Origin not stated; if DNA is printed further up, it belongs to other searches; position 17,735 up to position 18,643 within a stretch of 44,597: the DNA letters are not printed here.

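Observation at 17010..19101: Five-gene accessory cassette next to attP, insulated by terminators, encoding unusual surface-type proteins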

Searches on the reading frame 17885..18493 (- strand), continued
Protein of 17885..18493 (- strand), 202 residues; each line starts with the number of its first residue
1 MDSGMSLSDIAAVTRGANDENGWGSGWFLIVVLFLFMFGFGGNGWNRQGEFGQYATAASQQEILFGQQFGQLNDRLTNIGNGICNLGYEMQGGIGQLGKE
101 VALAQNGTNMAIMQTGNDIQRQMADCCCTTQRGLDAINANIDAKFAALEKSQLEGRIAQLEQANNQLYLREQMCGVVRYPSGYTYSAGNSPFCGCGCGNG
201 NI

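Call 41: search_protein_families(library=padloc, proteins=[window:17885-18493:-, L082:5998-6744:+, L082:7289-7939:+, L082:7943-8284:+, L082:5327-5734:+], max_evalue=0.1)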
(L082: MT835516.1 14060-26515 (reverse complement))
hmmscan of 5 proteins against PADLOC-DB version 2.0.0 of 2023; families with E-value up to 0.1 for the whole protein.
window:17885-18493:- (202 aa): 1 family
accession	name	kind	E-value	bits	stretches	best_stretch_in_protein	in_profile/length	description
PDLC00605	ZorA1|ZorA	-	0.002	14.5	1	50-151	431-526/700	MotA/ExbB/TolQ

L082:5998-6744:+ (248 aa): 0 families

L082:7289-7939:+ (216 aa): 0 families

L082:7943-8284:+ (113 aa): 0 families

L082:5327-5734:+ (135 aa): 0 families

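Call 48: search_protein_families(library=pfam, alignment_id=A5, max_evalue=0.0001)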
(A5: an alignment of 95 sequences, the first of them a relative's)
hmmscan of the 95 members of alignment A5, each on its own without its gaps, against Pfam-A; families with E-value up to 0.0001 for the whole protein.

A. member 1, L081:600-2717:+ (705 aa): 0 families

B. families by the number of members that match (of 95 scanned): 48 families (the first 25 are shown)
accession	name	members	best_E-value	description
PF06152.16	Phage_min_cap2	5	1.9e-90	Phage minor capsid protein 2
PF00149.33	Metallophos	4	2.5e-12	Calcineurin-like phosphoesterase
PF01510.30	Amidase_2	3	9.1e-19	N-acetylmuramoyl-L-alanine amidase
PF01183.26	Glyco_hydro_25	2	1.2e-32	Glycosyl hydrolases family 25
PF01520.23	Amidase_3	2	2.3e-29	N-acetylmuramoyl-L-alanine amidase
PF01551.29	Peptidase_M23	2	1.9e-25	Peptidase family M23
PF08230.16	CW_7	2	2.4e-23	CW_7 repeat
PF05257.22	CHAP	2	4e-17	CHAP domain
PF00589.27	Phage_integrase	2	8.9e-17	Phage integrase family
PF08291.16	Peptidase_M15_3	2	1.2e-16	Peptidase M15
PF21939.1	Gp10_C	2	1.5e-16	Baseplate structural protein Gp10, C-terminal domain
PF00535.33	Glycos_transf_2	2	1e-11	Glycosyl transferase family 2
PF00877.26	NLPC_P60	2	3.6e-06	NlpC/P60 family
PF03323.18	GerA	1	6.7e-118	Bacillus/Clostridium GerA spore germination protein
PF01987.23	AIM24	1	2.1e-69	Mitochondrial biogenesis AIM24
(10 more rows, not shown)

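Call 49: search_protein_families(library=pfam, alignment_id=A6, max_evalue=0.0001)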
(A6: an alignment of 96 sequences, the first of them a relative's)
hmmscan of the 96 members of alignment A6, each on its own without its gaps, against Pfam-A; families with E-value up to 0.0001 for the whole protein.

A. member 1, L081:8167-8673:- (168 aa): 1 family
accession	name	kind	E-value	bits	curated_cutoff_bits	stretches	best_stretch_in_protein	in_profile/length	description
PF01966.28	HD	-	6.5e-06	26.9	22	1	48-139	2-91/116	HD domain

B. families by the number of members that match (of 96 scanned): 62 families (the first 25 are shown)
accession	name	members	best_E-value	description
PF00176.29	SNF2-rel_dom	2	2.3e-31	SNF2-related domain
PF00239.26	Resolvase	2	1.1e-28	Resolvase, N terminal domain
PF00589.27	Phage_integrase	2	2.9e-26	Phage integrase family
PF00271.37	Helicase_C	2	2.3e-19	Helicase conserved C-terminal domain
PF04851.21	ResIII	2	2e-13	Type III restriction enzyme, res subunit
PF01381.28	HTH_3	2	4.7e-08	Helix-turn-helix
PF13443.12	HTH_26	2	6.1e-05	Cro/C1-type HTH DNA-binding domain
PF14262.12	Cthe_2159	1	7.6e-95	Carbohydrate-binding domain-containing protein Cthe_2159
PF00118.29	Cpn60_TCP1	1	4.1e-77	TCP-1/cpn60 chaperonin family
PF00128.31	Alpha-amylase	1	4.4e-48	Alpha amylase, catalytic domain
PF14386.11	DUF4417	1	1.8e-46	Domain of unknown function (DUF4417)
PF03796.21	DnaB_C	1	1.3e-40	DnaB-like helicase C terminal domain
PF12684.13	DUF3799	1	1.4e-38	PDDEXK-like domain of unknown function (DUF3799)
PF01183.26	Glyco_hydro_25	1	6.3e-38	Glycosyl hydrolases family 25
PF24032.1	YQBQ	1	2.4e-31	YQBQ-like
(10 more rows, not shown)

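Call 53: search_solved_structures(query=A8, max_evalue=1)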
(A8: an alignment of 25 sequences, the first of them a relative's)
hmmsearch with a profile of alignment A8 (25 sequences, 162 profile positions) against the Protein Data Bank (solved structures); distinct sequences matched with E-value up to 1: 7.
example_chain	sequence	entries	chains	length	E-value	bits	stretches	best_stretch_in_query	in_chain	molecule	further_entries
1ku9_A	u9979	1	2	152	0.091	16.4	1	104-160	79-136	hypothetical protein MJ223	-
8tlp_A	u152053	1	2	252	0.093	16.4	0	128-161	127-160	D_3_633_8x, no peptide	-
7qca_LQ0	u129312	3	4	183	0.2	15.3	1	25-85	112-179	60S ribosomal protein L18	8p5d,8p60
8tm9_A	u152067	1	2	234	0.21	15.2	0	128-161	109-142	D_3_633_8x peptide bound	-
2q6q_A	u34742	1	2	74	0.57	13.8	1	6-50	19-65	Spindle pole body component SPC42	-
5j0j_A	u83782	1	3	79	0.64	13.6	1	107-159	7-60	designed protein 2L6HC3_6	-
7bqq_A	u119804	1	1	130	0.72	13.5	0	126-159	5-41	Gogy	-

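Call 68: predict_structure(alignment_id=A9)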
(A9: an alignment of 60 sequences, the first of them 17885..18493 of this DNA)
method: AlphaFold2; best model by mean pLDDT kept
length: 202 residues; sequences in the alignment: 60
mean_pLDDT: 65.5   pTM: 0.29
mean pLDDT of the five models: 65.5, 61.3, 57.2, 56.4, 55.7
residues with pLDDT >= 90: 26; 70-90: 60; 50-70: 66; < 50: 50
segments of 3 or more residues with pLDDT < 50: 1-5, 15-24, 41-68, 197-202
pLDDT, mean of each block of 10 residues (from residue 1): 48 49 54 66 46 38 47 56 60 71 76 78 84 88 92 93 89 71 55 52 44
secondary structure, 60 per line:
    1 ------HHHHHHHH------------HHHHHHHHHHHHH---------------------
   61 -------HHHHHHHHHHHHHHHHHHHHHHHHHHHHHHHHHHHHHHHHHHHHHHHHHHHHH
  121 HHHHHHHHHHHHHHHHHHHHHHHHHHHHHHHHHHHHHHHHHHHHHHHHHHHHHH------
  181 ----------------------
elements in order: H7-14 H27-39 H68-174

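Call 76: search_protein_families(library=pfam, proteins=[L081:6599-7018:+, L090:9096-9554:+, L119:9075-9854:+, L112:9917-10297:+, L089:3599-3982:+, L089:3036-3605:+, L110:8693-8914:+, L156:1070-1399:+, L105:9115-9501:+, L093:9788-11470:+], max_evalue=0.05)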
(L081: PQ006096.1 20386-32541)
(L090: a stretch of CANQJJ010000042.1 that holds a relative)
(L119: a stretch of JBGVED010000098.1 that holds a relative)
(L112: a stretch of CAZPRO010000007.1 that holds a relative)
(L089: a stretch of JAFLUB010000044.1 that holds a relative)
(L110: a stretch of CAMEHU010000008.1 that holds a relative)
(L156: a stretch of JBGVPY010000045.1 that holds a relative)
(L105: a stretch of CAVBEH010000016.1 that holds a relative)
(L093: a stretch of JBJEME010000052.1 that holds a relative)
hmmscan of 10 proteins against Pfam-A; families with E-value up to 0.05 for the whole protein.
L081:6599-7018:+ (139 aa): 0 families

L090:9096-9554:+ (152 aa): 2 families
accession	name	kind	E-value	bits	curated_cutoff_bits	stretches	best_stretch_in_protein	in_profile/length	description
PF25223.1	DUF7841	-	7.2e-10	39.6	25.2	1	58-139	33-113/114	Domain of unknown function (DUF7841)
PF06627.17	DUF1153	-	0.027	15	23.5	1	25-68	32-73/87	Protein of unknown function (DUF1153)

L119:9075-9854:+ (259 aa): 1 family
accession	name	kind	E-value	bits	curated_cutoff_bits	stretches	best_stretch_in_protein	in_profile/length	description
PF25223.1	DUF7841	-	3.8e-06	27.6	25.2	1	145-241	8-105/114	Domain of unknown function (DUF7841)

L112:9917-10297:+ (126 aa): 0 families

L089:3599-3982:+ (127 aa): 2 families
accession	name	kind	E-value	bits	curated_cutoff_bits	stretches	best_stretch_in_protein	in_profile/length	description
PF04815.20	Sec23_helical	-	0.013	15.7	27.8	1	44-82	20-58/103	Sec23/Sec24 helical domain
PF02616.19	SMC_ScpA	-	0.039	14.4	24.6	1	37-104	57-122/232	Segregation and condensation protein ScpA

L089:3036-3605:+ (189 aa): 1 family
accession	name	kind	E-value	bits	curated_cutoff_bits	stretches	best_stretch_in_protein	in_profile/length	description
PF11897.13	DUF3417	-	0.047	14.6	25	0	103-189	14-100/109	Protein of unknown function (DUF3417)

L110:8693-8914:+ (73 aa): 0 families

L156:1070-1399:+ (109 aa): 0 families

L105:9115-9501:+ (128 aa): 0 families

L093:9788-11470:+ (560 aa): 7 families
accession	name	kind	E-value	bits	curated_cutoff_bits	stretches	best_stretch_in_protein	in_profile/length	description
PF00176.29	SNF2-rel_dom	-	2.9e-24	86.1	24.9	1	97-381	1-284/290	SNF2-related domain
PF00271.37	Helicase_C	-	4.7e-20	72.3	23.5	1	398-509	3-110/110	Helicase conserved C-terminal domain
PF04851.21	ResIII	-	3.6e-07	30.7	22.5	1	113-262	28-162/164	Type III restriction enzyme, res subunit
PF00270.35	DEAD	-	0.00051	20.3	26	1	97-262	3-160/167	DEAD/DEAH box helicase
PF16203.11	ERCC3_RAD25_C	-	0.0006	19.6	27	1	395-524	43-172/248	ERCC3/RAD25/XPB C-terminal helicase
PF18766.7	SWI2_SNF2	-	0.0084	16.2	26.7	1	196-265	92-158/221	SWI2/SNF2 ATPase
PF07443.18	HARP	-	0.0086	16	25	1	20-63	3-46/55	HepA-related protein (HARP)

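Call 83: search_dna_similar(query=L119:7791-8570:+, collection=phages, mode=protein, max_evalue=0.001, max_rows=30)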
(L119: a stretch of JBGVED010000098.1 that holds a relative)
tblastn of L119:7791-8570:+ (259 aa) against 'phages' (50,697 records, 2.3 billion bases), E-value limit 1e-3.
Records with a match: 30; places in all: 30; records where one place covers at least 80% of the query: 0.
Best place of each record, by identity: <60% 30.
By first word of the organism name: Bacteriophage 17; Clostridium 5; Dulem 4; bajarodcaudo 2; Klebsiella 2.
By host as written in the record: - 19; Varecia variegata 2; Propithecus coquereli 2; Clostridium perfringens 2; Peromyscus fraterculus 1; Clostridium perfringens 2589 1; Clostridium perfringens 012 1; Klebsiella pneumoniae 1; and 1 more.
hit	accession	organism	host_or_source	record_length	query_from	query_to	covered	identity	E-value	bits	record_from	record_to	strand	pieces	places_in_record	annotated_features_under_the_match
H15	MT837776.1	Bacteriophage sp.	human fecal samples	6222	61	256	76%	38.5%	9e-27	114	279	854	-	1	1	record has no annotation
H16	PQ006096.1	bajarodcaudo virus 5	Peromyscus fraterculus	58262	71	247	68%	40.5%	9e-31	125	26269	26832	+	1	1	hypothetical protein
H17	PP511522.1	Dulem virus 35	Varecia variegata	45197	70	259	73%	37.6%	7e-27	114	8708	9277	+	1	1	hypothetical protein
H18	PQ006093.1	bajarodcaudo virus 2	Neotoma bryanti feces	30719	70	233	63%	41.5%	2e-25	110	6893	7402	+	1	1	hypothetical protein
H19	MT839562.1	Bacteriophage sp.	human fecal samples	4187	71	233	63%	41.6%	3e-29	121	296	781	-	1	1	record has no annotation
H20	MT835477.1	Bacteriophage sp.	human fecal samples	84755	70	258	73%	34.9%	1e-21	100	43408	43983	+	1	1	record has no annotation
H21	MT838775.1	Bacteriophage sp.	human fecal samples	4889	70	233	63%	37.8%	2e-22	101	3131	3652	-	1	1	record has no annotation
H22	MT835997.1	Bacteriophage sp.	human fecal samples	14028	70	233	63%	37.3%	1e-21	99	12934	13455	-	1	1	record has no annotation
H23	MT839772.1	Bacteriophage sp.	human fecal samples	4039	70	233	63%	36.8%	2e-21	99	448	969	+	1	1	record has no annotation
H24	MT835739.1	Bacteriophage sp.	human fecal samples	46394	70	244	68%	32.5%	9e-15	79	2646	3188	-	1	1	record has no annotation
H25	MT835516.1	Bacteriophage sp.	human fecal samples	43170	70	233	63%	34.4%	2e-19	93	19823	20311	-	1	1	record has no annotation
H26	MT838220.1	Bacteriophage sp.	human fecal samples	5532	70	247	69%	31.0%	4e-19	92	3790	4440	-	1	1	record has no annotation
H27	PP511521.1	Dulem virus 36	Varecia variegata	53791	70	257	73%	29.3%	2e-15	81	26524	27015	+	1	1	hypothetical protein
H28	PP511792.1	Dulem virus 33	Propithecus coquereli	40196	70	254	71%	29.6%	2e-11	69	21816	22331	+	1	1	hypothetical protein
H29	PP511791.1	Dulem virus 39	Propithecus coquereli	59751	70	233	63%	33.3%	4e-13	74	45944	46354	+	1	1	hypothetical protein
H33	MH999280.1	Clostridium phage CPD1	Clostridium perfringens 2589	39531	123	244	47%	37.7%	2e-16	84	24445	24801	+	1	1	hypothetical protein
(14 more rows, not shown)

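Call 84: search_dna_similar(query=L082:5998-6744:+, collection=phages, mode=protein, max_evalue=0.001, max_rows=30)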
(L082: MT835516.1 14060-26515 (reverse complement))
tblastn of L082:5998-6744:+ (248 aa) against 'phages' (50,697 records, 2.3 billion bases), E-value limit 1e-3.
Records with a match: 84; places in all: 84; records where one place covers at least 80% of the query: 24.
Best place of each record, by identity: >=99% 1; 60-80% 5; <60% 78.
By first word of the organism name: Bacteriophage 25; Escherichia 24; uncultured 10; Dulem 5; Clostridium 5; Campylobacter 4; Shigella 4; bajarodcaudo 2; Salmonella 2; Butyrivibrio 1; and 2 more.
By host as written in the record: - 38; Escherichia coli K-12 MG1655 14; Campylobacter jejuni 4; Escherichia coli 4; Clostridium perfringens 3; Varecia variegata 2; Propithecus coquereli 2; Escherichia coli K-12 MG1655 del pstSCAB-phoU::kan 2; and 12 more.
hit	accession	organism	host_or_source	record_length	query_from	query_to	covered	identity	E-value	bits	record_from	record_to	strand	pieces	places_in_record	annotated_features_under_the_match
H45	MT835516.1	Bacteriophage sp.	human fecal samples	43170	1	238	96%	100.0%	1e-141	443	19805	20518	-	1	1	record has no annotation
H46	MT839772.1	Bacteriophage sp.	human fecal samples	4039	7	248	98%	74.6%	4e-113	357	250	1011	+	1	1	record has no annotation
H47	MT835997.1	Bacteriophage sp.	human fecal samples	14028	9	248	97%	73.9%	7e-111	355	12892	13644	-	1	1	record has no annotation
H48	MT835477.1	Bacteriophage sp.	human fecal samples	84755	1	246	99%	69.5%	1e-101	329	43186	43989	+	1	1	record has no annotation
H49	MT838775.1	Bacteriophage sp.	human fecal samples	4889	7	235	92%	74.5%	7e-106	340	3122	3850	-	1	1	record has no annotation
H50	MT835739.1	Bacteriophage sp.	human fecal samples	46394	7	248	98%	64.8%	5e-91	298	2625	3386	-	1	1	record has no annotation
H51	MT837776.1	Bacteriophage sp.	human fecal samples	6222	1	246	99%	58.2%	7e-80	266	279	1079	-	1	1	record has no annotation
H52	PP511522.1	Dulem virus 35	Varecia variegata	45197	9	248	97%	48.5%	2e-54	193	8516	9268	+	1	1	hypothetical protein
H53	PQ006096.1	bajarodcaudo virus 5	Peromyscus fraterculus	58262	1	238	96%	46.8%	5e-51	183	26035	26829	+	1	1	hypothetical protein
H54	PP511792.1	Dulem virus 33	Propithecus coquereli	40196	26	242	88%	46.5%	3e-45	167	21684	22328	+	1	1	hypothetical protein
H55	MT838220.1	Bacteriophage sp.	human fecal samples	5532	1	244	98%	41.0%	4e-46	169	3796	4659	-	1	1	record has no annotation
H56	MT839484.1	Bacteriophage sp.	human fecal samples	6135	9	248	97%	39.6%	2e-35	139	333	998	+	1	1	record has no annotation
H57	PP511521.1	Dulem virus 36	Varecia variegata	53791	7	248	98%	34.0%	4e-24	106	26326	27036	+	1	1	hypothetical protein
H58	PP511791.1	Dulem virus 39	Propithecus coquereli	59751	3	239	96%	34.2%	1e-21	99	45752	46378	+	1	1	hypothetical protein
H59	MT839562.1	Bacteriophage sp.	human fecal samples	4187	60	232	70%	46.2%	7e-42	157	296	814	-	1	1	record has no annotation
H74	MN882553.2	Butyrivibrio virus Ceridwen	Butyrivibrio fibrisolvens DSM 3071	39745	65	248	74%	31.4%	5e-13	74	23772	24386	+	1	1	hypothetical protein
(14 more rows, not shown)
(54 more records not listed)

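Call 85: get_annotated_region(hit=H74, flank=5000)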
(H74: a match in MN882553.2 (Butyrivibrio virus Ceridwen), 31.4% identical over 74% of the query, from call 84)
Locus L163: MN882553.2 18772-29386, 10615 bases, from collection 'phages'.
description: Butyrivibrio virus Ceridwen, complete genome.
organism: Butyrivibrio virus Ceridwen (NCBI taxid 2696359)
taxonomy: Viruses; Duplodnaviria; Heunggongvirae; Uroviricota; Caudoviricetes
host: Butyrivibrio fibrisolvens DSM 3071; source: -; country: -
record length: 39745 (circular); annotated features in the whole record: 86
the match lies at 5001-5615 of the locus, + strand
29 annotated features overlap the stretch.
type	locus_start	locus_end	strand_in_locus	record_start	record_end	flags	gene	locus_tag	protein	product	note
CDS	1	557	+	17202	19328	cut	-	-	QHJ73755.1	hypothetical protein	Hypothetical coding region with unknown function. ORF predicted by Phanotate-v1.1.2, Prodigal-v2.6.3.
CDS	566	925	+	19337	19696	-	-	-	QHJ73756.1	hypothetical protein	Hypothetical coding region with unknown function. ORF predicted by GeneMarkS-2, Glimmer3, Phanotate-v1.1.2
CDS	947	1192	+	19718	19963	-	-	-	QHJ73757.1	hypothetical protein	Hypothetical coding region with unknown function. ORF predicted by GeneMarkS-2, Glimmer3, Phanotate-v1.1.2, ...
regulatory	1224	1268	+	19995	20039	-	-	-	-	terminator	Predicted by FindTerm v2.8.1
CDS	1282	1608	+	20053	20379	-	-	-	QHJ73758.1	hypothetical protein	Hypothetical coding region with unknown function. ORF predicted by Phanotate-v1.1.2, Prodigal-v2.6.3. Alternative ORF ...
CDS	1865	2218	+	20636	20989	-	-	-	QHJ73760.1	hypothetical protein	Hypothetical coding region with unknown function. ORF predicted by GeneMarkS-2, Glimmer3, Phanotate-v1.1.2, ...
CDS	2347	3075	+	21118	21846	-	-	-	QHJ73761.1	hypothetical protein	Pfam endo-beta-N-acetylglucosaminidase domain 17-157bp (PF01832.20), putative peptidoglycan binding domain 1 184-239bp ...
regulatory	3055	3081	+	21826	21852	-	-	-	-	promoter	promoter predicted by PhagePromoter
CDS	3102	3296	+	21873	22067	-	-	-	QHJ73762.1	hypothetical protein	Hypothetical coding region with unknown function. ORF predicted by GeneMarkS-2, Glimmer3, Phanotate-v1.1.2, ...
CDS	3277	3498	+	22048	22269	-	-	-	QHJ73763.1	hypothetical protein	Hypothetical coding region with unknown function. ORF predicted by Phanotate-v1.1.2, Prodigal-v2.6.3, starting with ...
regulatory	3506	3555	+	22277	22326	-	-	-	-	terminator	Predicted by FindTerm v2.8.1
CDS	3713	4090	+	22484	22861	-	-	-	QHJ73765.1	hypothetical protein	Similar to unchracterised hypothetical protein in Geobacillus phage GBK2 (VOG5369, YP_009010506.1). ORF predicted by ...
CDS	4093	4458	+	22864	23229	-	-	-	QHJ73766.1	hypothetical protein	Hypothetical coding region with unknown function. ORF predicted by GeneMarkS-2, Glimmer3, Phanotate-v1.1.2, ...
CDS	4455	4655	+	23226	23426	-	-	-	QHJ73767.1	hypothetical protein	Hypothetical coding region with unknown function. ORF predicted by GeneMarkS-2, Phanotate-v1.1.2, Prodigal-v2.6.3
CDS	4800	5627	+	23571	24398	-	-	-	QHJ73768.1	hypothetical protein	Hypothetical coding region with unknown function. ORF predicted by GeneMarkS-2, Phanotate-v1.1.2, Prodigal-v2.6.3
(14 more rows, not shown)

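Call 86: get_annotated_region(hit=H33, flank=5000)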
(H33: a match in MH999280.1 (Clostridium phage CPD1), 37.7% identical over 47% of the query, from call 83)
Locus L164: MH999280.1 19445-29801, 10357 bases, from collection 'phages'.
description: Clostridium phage CPD1, complete genome.
organism: Clostridium phage CPD1 (NCBI taxid 2420238)
taxonomy: Viruses; Duplodnaviria; Heunggongvirae; Uroviricota; Caudoviricetes
host: Clostridium perfringens 2589; source: -; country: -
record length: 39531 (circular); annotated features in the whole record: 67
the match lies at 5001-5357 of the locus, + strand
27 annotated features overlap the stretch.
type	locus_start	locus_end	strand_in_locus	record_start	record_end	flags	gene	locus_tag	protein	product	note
CDS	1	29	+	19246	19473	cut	-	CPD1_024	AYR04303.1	putative holin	-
CDS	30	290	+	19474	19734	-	-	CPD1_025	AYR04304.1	recombination related exonuclease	-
CDS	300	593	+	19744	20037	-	-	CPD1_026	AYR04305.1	hypothetical protein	-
CDS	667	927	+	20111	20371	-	-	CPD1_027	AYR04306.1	hypothetical protein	-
CDS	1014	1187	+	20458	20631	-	-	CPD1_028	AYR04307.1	hypothetical protein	-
CDS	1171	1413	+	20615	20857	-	-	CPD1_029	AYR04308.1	hypothetical protein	-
CDS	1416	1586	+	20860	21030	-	-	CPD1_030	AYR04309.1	hypothetical protein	-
CDS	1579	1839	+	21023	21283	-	-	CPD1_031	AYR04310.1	hypothetical protein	-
CDS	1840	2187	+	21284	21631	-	-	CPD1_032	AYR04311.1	hypothetical protein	-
CDS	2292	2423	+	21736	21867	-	-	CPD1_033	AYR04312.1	hypothetical protein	-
CDS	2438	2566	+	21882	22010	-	-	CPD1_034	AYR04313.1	hypothetical protein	-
CDS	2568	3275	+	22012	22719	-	-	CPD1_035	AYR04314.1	DNA binding protein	kilA protein, putative phage-related DNA binding protein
CDS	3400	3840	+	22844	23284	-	-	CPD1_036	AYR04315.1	hypothetical protein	-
CDS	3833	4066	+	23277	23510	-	-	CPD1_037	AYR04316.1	hypothetical protein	-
CDS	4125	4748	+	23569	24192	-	-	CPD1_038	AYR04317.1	hypothetical protein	-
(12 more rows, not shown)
